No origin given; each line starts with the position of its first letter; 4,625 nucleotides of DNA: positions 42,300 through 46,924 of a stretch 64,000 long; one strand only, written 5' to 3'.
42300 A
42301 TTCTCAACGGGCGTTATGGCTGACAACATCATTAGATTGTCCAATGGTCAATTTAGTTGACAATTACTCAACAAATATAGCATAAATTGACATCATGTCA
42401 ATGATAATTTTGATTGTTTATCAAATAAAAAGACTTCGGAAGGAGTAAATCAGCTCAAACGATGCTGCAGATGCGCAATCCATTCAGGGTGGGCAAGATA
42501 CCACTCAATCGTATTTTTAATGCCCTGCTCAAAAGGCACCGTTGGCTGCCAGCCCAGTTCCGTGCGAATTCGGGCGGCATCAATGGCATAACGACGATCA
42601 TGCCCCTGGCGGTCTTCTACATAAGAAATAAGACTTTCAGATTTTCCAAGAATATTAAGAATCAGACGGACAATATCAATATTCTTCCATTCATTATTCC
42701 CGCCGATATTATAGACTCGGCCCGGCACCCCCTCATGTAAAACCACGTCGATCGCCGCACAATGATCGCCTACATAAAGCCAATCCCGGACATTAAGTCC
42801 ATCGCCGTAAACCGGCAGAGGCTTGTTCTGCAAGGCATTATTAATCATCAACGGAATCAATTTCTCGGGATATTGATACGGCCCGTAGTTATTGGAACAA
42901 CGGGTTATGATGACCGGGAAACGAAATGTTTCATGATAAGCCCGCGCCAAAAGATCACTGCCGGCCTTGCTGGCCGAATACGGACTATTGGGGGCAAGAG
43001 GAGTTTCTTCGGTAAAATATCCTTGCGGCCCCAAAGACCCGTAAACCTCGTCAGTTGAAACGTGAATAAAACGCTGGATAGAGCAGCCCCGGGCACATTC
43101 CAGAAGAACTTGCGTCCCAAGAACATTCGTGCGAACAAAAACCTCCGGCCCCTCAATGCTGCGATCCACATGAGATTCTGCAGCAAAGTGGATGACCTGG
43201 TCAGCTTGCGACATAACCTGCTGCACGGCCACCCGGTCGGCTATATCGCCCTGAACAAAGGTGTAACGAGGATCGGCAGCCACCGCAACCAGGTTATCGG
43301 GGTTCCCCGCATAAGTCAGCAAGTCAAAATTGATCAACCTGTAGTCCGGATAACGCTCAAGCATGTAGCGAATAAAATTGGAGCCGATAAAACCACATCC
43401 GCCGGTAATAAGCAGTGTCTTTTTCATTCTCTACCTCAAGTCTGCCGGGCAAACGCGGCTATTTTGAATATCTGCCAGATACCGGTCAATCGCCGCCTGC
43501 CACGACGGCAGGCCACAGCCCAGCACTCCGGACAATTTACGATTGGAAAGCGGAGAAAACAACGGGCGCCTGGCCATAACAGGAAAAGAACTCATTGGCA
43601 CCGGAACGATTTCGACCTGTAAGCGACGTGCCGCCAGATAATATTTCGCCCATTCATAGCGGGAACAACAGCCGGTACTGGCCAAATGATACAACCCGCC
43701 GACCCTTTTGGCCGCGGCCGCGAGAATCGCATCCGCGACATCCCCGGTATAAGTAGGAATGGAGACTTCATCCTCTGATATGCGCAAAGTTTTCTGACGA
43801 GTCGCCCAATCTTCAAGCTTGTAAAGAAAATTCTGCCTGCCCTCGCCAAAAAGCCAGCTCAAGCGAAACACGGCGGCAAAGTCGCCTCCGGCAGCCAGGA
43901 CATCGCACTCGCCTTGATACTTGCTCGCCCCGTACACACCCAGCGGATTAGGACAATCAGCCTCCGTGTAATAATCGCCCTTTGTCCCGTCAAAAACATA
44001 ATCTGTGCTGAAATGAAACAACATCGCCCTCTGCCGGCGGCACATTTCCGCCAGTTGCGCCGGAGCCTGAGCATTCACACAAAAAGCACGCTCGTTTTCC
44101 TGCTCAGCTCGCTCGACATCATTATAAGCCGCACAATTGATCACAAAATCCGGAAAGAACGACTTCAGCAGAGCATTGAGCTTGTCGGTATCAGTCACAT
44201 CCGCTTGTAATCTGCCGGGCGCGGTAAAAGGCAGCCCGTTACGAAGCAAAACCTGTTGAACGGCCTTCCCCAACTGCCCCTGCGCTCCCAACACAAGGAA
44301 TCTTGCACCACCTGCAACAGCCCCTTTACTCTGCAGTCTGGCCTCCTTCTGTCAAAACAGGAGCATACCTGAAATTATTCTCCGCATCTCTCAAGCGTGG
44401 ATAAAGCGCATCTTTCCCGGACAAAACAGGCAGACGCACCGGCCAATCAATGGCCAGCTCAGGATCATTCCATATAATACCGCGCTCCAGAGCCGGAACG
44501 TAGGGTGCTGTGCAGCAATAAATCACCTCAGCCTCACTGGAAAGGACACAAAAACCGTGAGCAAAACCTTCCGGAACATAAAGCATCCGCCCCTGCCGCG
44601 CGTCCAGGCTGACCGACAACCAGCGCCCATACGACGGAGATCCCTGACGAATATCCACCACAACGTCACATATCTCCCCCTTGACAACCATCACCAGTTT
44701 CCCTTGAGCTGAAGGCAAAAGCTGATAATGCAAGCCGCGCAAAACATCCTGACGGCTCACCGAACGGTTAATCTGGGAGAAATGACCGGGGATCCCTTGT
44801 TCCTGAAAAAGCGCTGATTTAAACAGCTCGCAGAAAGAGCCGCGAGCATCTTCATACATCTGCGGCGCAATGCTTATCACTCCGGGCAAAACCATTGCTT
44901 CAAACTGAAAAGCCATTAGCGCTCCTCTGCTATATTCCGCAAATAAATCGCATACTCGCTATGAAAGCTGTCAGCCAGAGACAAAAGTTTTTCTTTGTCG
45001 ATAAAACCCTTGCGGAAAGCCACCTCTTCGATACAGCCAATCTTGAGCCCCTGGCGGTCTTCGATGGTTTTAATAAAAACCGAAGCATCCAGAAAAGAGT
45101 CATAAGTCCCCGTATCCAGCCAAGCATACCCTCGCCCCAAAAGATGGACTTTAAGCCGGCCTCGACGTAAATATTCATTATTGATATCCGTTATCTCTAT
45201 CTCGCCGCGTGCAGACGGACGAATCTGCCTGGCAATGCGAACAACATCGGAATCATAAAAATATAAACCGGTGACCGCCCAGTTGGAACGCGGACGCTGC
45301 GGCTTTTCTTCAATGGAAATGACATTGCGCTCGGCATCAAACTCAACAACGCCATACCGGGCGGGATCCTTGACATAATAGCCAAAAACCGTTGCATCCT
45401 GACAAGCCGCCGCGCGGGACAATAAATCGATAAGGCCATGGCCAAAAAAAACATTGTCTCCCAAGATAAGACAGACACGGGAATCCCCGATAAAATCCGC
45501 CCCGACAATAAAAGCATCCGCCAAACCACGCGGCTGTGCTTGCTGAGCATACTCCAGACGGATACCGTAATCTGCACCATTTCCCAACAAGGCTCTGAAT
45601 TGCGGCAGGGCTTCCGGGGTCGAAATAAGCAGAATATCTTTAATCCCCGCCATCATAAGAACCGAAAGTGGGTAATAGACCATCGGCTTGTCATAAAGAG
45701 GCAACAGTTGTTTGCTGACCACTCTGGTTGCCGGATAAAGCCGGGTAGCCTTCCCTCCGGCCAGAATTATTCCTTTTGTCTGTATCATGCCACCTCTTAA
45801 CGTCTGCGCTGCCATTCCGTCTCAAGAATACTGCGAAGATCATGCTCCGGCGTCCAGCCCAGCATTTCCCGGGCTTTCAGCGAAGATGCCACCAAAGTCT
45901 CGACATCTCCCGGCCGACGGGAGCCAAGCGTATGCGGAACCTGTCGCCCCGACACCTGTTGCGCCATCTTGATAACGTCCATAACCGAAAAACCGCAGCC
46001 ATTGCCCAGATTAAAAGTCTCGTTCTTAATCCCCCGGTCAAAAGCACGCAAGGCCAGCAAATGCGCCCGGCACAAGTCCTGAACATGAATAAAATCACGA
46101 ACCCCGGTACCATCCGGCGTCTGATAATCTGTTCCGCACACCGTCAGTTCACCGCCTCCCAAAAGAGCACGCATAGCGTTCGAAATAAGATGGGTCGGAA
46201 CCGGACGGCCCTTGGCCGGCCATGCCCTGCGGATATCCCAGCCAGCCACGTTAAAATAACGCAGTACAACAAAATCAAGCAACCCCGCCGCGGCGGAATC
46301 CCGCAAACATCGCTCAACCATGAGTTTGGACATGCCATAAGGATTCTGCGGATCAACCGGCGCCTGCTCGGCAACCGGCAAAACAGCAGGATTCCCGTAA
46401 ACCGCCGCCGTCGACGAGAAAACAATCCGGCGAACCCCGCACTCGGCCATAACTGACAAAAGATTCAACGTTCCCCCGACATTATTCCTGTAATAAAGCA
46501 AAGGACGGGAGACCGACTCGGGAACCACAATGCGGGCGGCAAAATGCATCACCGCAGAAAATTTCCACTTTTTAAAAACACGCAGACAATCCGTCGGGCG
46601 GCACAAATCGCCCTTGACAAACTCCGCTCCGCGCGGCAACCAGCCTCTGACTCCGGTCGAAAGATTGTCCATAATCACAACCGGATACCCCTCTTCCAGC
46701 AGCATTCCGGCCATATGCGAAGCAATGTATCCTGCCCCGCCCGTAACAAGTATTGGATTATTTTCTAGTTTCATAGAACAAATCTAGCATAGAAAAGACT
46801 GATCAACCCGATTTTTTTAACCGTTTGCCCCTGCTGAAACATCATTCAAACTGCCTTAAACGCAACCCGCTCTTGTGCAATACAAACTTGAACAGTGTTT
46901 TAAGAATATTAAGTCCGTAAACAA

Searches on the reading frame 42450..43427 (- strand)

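Call 12: search_protein_families(library=pfam, proteins=[window:42450-43427:-], max_evalue=0.0001)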
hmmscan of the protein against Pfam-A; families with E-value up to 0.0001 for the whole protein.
window:42450-43427:- (325 aa): 7 families
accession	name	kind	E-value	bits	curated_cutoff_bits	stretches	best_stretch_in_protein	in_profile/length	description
PF16363.11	GDP_Man_Dehyd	-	8.6e-88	295.4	27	1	6-306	1-332/332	GDP-mannose 4,6 dehydratase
PF01370.27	Epimerase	-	3.1e-68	230.2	20.9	1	6-242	2-240/240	NAD dependent epimerase/dehydratase family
PF01073.25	3Beta_HSD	-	1.8e-20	73.6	22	1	6-222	1-221/280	3-beta hydroxysteroid dehydrogenase/isomerase family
PF02719.21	Polysacc_synt_2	-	4.5e-16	59.3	20.2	1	5-127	1-130/293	Polysaccharide biosynthesis protein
PF07993.18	NAD_binding_4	-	5.3e-15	55.7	20.1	1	7-179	1-206/258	Male sterility protein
PF04321.23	RmlD_sub_bind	-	2.1e-14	53.7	27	1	4-263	2-234/287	RmlD substrate binding domain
PF13460.12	NAD_binding_10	-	3.5e-07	30.7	27.2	1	9-133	1-106/184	NAD(P)H-binding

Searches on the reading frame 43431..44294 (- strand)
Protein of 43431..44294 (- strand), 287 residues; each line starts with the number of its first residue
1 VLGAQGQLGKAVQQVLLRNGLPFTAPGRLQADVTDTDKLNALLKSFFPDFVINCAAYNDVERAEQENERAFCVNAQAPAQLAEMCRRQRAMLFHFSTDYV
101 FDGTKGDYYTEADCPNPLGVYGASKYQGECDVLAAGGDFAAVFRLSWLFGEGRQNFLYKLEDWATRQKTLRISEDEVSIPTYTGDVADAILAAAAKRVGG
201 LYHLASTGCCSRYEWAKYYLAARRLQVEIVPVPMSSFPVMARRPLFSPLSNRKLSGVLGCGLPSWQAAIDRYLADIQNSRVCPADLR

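Call 12: search_protein_families(library=pfam, proteins=[window:43431-44294:-], max_evalue=0.0001)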
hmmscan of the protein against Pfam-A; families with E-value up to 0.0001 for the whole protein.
window:43431-44294:- (287 aa): 5 families
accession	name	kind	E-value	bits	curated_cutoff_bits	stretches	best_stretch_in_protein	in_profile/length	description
PF04321.23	RmlD_sub_bind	-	3.2e-80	269.7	27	1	2-276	6-285/287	RmlD substrate binding domain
PF01370.27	Epimerase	-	6.1e-23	81.9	20.9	1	2-196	4-227/240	NAD dependent epimerase/dehydratase family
PF01073.25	3Beta_HSD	-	3.3e-10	39.9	22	1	29-195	50-230/280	3-beta hydroxysteroid dehydrogenase/isomerase family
PF16363.11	GDP_Man_Dehyd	-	9.2e-10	38.9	27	1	30-128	58-160/332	GDP-mannose 4,6 dehydratase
PF02719.21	Polysacc_synt_2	-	4.5e-05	23.2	20.2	1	31-98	61-129/293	Polysaccharide biosynthesis protein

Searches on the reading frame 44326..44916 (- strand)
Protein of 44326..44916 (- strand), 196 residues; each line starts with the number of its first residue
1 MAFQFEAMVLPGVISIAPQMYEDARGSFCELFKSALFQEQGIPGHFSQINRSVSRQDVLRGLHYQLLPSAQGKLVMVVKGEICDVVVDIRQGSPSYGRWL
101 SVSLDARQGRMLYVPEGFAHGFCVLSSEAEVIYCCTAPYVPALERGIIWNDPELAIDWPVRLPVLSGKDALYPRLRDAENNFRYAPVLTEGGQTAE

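Call 12: search_protein_families(library=pfam, proteins=[window:44326-44916:-], max_evalue=0.0001)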
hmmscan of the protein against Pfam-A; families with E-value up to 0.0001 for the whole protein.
window:44326-44916:- (196 aa): 1 family
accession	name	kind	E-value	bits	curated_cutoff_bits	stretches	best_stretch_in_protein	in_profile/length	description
PF00908.23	dTDP_sugar_isom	-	1.8e-64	216.9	27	1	10-177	4-168/168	dTDP-4-dehydrorhamnose 3,5-epimerase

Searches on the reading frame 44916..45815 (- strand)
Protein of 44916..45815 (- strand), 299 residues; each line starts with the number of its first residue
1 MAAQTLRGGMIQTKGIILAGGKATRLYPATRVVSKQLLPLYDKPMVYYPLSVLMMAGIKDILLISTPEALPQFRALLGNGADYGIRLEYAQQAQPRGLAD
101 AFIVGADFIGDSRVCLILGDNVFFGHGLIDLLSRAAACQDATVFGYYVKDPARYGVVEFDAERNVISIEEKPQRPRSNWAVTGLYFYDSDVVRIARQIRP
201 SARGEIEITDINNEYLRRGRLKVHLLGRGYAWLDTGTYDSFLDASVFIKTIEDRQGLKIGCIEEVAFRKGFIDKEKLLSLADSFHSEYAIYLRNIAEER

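Call 12: search_protein_families(library=pfam, proteins=[window:44916-45815:-], max_evalue=0.0001)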
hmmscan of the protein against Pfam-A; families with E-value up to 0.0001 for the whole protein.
window:44916-45815:- (299 aa): 2 families
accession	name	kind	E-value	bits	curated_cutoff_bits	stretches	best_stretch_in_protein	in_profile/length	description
PF00483.29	NTP_transferase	-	1.6e-70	237.9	21.2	1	14-249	1-243/245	Nucleotidyl transferase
PF12804.13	NTP_transf_3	-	1.7e-09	38.5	27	1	15-143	1-118/160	MobA-like NTP transferase domain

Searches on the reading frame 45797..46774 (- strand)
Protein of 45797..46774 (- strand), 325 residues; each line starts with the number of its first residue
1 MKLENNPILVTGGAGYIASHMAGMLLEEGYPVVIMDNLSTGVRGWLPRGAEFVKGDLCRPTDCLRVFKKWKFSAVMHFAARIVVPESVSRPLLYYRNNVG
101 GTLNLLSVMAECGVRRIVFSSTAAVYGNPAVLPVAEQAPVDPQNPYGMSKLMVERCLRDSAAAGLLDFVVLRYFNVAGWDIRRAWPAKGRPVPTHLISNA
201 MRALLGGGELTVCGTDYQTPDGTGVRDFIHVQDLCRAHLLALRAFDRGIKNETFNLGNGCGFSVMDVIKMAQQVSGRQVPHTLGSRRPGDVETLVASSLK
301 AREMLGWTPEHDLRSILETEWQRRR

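Call 12: search_protein_families(library=pfam, proteins=[window:45797-46774:-], max_evalue=0.0001)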
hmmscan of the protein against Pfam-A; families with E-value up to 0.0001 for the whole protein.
window:45797-46774:- (325 aa): 8 families
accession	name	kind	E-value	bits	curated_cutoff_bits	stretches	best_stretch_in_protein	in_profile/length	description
PF01370.27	Epimerase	-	1.6e-62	211.5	20.9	1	8-257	1-240/240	NAD dependent epimerase/dehydratase family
PF16363.11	GDP_Man_Dehyd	-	8.9e-52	177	27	1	9-318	1-330/332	GDP-mannose 4,6 dehydratase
PF02719.21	Polysacc_synt_2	-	7.1e-12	45.5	20.2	1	52-178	58-173/293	Polysaccharide biosynthesis protein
PF01073.25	3Beta_HSD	-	7.7e-12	45.3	22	1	9-158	1-158/280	3-beta hydroxysteroid dehydrogenase/isomerase family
PF04321.23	RmlD_sub_bind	-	6.2e-11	42.3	27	1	8-162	3-141/287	RmlD substrate binding domain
PF07993.18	NAD_binding_4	-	1.3e-07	31.5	20.1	1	71-189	88-214/258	Male sterility protein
PF13460.12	NAD_binding_10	-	1.4e-05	25.5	27.2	1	12-172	1-142/184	NAD(P)H-binding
PF05368.20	NmrA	-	2.7e-05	24.3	27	1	6-124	3-109/298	NmrA-like family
